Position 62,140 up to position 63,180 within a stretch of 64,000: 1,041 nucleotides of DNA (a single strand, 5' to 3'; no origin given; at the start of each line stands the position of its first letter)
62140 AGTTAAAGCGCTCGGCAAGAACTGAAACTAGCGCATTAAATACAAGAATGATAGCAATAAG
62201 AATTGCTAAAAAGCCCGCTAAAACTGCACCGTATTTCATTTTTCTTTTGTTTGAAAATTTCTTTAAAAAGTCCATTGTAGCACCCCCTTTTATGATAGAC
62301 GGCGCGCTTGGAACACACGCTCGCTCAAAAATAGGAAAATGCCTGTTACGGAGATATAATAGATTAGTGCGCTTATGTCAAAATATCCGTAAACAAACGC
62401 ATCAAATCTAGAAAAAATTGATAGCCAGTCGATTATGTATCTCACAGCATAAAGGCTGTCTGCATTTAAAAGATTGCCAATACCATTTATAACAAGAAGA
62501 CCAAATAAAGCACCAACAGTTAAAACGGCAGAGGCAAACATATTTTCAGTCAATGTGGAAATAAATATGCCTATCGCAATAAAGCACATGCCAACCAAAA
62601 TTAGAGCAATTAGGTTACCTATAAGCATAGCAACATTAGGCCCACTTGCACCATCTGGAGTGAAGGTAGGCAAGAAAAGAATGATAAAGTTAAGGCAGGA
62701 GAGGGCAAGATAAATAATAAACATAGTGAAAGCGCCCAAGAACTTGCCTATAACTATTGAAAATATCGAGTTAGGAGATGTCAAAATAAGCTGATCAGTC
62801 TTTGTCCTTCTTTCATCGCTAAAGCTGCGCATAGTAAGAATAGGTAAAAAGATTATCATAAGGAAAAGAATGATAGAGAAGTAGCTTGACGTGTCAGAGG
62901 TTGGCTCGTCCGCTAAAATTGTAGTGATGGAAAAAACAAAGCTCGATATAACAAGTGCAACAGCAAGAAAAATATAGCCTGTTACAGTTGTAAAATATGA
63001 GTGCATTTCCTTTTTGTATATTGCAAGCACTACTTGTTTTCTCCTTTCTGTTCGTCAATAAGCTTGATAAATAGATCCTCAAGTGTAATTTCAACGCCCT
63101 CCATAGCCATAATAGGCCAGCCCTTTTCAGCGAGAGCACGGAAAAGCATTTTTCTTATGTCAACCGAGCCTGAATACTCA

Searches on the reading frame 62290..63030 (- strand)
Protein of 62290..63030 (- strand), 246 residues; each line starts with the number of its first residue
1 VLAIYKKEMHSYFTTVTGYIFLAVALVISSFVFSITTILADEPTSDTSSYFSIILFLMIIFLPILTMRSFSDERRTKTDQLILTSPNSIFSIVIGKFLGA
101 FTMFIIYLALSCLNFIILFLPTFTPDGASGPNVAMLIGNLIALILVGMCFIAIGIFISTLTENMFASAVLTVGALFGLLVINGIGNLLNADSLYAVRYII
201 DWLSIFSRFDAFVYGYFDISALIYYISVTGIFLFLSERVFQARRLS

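Call 60: search_protein_families(library=pfam, proteins=[window:62290-63030:-])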
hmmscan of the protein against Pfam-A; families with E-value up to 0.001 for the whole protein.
window:62290-63030:- (246 aa): 3 families
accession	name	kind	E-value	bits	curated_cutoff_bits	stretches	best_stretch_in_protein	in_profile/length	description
PF12679.13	ABC2_membrane_2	-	3.2e-08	33.6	27.2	1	45-212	72-238/283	ABC-2 family transporter protein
PF12698.13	ABC2_membrane_3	-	2.8e-07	30.4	31.6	1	43-234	156-342/347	ABC-2 family transporter protein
PF12730.13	ABC2_membrane_4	-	4.7e-07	30.4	27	1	21-172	24-173/179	ABC-2 family transporter protein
